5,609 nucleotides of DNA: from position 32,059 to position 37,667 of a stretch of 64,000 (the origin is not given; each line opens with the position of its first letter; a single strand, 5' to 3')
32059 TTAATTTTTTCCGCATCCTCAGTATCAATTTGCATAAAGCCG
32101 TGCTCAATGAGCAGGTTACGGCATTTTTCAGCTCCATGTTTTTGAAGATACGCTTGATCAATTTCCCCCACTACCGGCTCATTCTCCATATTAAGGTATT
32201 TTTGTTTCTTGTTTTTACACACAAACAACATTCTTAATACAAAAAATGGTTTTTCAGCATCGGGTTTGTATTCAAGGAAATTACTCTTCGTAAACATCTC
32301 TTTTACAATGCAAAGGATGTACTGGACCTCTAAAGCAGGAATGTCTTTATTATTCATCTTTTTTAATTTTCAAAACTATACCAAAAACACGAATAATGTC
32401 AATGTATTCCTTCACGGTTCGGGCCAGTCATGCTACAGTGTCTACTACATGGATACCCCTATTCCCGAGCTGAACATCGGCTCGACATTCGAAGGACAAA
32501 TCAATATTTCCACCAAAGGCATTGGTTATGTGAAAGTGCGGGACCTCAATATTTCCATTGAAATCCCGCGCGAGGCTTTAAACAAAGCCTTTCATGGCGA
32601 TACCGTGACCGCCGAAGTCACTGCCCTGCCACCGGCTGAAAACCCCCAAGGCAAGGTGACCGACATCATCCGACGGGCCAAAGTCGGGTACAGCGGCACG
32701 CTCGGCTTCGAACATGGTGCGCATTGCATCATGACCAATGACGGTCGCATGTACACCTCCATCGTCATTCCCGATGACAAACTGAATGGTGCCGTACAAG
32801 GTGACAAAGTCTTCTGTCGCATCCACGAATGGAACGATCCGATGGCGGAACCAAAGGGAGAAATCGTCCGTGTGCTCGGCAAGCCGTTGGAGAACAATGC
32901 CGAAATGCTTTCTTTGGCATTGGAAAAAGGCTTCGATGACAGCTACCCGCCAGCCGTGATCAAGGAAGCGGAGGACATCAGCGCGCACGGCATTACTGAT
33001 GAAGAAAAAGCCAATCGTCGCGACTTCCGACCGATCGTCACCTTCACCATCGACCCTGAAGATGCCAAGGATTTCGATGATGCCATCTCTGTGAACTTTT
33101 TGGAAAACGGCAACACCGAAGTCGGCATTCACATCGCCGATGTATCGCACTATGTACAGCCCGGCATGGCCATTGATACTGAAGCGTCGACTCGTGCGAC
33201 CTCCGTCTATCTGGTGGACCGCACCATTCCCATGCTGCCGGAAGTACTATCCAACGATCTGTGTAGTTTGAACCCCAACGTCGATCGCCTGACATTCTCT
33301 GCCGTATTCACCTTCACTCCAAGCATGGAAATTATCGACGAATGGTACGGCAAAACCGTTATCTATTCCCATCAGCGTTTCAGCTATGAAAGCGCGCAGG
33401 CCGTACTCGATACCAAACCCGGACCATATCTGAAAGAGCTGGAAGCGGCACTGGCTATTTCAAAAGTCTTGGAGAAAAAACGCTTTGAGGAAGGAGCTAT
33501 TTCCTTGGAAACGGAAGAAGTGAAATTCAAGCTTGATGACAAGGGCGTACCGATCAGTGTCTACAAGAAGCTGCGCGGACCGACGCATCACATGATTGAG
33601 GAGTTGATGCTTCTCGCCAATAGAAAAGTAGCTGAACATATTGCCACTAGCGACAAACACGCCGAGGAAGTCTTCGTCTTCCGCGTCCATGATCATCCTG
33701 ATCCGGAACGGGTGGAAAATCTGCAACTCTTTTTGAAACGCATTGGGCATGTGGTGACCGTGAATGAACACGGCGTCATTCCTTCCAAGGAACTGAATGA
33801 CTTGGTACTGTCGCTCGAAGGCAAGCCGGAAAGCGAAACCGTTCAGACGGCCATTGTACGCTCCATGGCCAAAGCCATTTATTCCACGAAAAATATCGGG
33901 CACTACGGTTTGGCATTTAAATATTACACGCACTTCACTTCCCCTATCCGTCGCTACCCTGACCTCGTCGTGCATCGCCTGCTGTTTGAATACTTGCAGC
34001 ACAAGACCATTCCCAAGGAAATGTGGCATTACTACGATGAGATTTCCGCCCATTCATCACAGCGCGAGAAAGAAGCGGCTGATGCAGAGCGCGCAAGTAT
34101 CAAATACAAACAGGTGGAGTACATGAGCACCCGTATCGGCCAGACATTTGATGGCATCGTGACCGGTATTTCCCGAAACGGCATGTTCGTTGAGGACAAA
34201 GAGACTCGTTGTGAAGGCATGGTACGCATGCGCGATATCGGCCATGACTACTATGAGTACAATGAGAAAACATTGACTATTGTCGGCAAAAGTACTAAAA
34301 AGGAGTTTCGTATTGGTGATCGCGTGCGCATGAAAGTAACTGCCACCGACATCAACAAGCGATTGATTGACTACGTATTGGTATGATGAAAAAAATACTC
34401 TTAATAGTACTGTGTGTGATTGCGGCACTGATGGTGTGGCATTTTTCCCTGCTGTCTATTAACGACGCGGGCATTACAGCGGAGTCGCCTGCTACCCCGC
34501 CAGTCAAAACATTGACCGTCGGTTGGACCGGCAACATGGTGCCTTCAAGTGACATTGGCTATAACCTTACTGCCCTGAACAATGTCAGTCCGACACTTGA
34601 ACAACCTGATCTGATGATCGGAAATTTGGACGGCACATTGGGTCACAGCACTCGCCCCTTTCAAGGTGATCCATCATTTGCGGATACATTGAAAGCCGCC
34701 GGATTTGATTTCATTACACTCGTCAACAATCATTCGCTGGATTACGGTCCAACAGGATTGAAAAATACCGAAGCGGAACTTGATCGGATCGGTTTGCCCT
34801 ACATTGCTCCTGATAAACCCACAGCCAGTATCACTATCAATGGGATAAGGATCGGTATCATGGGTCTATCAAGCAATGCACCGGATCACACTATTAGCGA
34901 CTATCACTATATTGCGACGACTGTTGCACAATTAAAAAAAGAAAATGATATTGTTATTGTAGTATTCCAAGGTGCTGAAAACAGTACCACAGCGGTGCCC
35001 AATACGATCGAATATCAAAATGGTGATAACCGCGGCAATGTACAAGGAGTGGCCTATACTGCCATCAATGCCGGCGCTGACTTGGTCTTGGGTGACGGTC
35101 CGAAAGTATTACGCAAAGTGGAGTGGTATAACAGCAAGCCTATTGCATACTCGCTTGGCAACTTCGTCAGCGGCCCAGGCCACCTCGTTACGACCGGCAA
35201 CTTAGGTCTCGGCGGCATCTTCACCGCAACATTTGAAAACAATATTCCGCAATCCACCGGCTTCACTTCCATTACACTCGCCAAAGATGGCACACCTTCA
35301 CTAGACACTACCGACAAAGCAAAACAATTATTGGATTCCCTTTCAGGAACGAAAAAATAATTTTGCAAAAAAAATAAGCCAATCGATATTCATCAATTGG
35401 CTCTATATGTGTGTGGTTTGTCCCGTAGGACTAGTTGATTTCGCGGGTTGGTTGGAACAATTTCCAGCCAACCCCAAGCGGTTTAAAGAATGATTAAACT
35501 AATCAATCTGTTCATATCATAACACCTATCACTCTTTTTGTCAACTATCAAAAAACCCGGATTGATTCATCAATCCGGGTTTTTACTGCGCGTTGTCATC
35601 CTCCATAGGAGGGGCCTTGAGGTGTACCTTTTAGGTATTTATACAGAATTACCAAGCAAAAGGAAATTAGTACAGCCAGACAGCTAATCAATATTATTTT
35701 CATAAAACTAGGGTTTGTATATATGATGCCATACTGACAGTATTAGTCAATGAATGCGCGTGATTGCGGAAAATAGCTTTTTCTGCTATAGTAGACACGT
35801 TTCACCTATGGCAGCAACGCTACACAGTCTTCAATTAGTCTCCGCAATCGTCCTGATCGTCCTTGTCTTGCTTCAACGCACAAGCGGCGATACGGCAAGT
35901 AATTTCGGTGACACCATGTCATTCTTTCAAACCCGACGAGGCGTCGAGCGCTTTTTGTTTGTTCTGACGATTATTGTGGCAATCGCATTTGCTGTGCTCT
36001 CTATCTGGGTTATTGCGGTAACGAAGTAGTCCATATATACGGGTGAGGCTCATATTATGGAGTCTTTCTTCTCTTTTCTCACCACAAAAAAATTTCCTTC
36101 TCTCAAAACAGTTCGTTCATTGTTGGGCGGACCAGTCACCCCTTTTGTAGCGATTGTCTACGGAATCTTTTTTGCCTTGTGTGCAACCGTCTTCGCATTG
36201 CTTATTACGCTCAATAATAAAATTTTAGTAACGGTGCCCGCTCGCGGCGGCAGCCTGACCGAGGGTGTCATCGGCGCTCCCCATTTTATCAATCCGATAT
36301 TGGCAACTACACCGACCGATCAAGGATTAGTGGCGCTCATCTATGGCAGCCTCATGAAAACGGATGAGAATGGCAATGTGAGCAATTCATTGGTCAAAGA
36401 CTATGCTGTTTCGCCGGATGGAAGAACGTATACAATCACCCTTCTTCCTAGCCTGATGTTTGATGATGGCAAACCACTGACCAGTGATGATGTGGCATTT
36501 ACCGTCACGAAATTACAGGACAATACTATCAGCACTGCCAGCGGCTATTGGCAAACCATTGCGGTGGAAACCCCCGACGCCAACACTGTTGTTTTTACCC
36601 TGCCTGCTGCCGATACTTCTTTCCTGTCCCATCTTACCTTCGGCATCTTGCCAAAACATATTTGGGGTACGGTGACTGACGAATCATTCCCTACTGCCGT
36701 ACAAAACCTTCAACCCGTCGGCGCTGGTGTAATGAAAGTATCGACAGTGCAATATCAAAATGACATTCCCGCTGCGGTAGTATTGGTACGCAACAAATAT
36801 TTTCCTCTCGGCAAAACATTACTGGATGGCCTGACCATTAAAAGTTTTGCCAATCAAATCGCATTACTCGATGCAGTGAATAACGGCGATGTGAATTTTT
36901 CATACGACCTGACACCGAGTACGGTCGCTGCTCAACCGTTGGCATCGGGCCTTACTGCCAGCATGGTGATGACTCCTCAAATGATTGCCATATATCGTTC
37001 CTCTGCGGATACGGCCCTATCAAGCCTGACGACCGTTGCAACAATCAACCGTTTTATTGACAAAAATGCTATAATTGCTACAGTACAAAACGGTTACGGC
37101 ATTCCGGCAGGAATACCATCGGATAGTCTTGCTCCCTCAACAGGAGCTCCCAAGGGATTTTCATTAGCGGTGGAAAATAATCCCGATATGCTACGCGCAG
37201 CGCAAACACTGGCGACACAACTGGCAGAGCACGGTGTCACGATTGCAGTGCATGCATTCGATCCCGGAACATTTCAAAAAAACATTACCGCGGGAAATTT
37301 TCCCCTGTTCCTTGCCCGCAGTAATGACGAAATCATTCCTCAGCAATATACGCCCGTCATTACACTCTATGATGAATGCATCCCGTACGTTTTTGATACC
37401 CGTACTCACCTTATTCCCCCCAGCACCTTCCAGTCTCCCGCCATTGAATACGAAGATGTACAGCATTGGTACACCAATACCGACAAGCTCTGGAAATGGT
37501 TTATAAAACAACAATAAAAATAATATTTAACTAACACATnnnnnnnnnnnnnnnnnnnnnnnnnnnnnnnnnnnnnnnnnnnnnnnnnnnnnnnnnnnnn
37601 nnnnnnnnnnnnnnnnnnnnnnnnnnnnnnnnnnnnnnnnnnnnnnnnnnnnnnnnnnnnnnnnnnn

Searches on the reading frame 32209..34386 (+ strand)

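Call 55: search_protein_families(library=pfam, proteins=[window:32209-34386:+], max_evalue=0.0001)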
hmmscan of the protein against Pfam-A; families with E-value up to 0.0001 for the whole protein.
window:32209-34386:+ (725 aa): 4 families
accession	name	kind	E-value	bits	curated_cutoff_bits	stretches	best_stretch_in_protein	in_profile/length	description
PF00773.25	RNB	-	1.8e-107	359.8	29.3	1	270-597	1-325/326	RNB domain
PF17876.7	CSD2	-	4.6e-24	84.7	26.2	2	176-247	4-74/74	Cold shock domain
PF08206.17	OB_RNB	-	4.6e-13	49.1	24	1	96-151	1-56/58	Ribonuclease B OB domain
PF00575.29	S1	-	5.7e-07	30.3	22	1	642-718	3-67/74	S1 RNA binding domain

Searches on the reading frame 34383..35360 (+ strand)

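Call 69: search_protein_families(library=pfam, proteins=[window:34383-35360:+], max_evalue=0.0001)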
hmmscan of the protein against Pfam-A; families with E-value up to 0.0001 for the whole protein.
window:34383-35360:+ (325 aa): 1 family
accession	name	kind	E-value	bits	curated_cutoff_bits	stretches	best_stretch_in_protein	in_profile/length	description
PF09587.15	PGA_cap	-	3.1e-35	122.3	27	1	64-264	28-254/255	Bacterial capsule synthesis protein PGA_cap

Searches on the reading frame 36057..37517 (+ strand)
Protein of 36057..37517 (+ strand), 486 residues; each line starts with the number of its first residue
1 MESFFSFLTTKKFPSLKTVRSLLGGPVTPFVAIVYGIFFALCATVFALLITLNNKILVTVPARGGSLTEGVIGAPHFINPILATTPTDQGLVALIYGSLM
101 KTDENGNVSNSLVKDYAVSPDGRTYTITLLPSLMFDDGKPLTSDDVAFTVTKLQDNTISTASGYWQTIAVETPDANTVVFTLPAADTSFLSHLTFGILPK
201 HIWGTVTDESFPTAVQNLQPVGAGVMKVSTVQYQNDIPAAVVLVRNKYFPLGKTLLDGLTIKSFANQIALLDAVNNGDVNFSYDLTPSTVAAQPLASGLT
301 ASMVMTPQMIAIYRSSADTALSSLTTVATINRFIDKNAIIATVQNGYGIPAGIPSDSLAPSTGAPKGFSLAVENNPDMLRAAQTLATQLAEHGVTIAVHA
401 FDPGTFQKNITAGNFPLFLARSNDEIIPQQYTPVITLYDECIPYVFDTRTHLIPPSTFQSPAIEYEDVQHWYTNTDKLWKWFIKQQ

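Call 55: search_protein_families(library=pfam, proteins=[window:36057-37517:+], max_evalue=0.0001)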
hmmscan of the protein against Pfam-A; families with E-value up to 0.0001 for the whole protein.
window:36057-37517:+ (486 aa): 1 family
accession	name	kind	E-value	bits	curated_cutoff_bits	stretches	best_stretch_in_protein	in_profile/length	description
PF00496.27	SBP_bac_5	-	2.6e-33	116.1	32.4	1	108-354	2-246/368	Bacterial extracellular solute-binding proteins, family 5 Middle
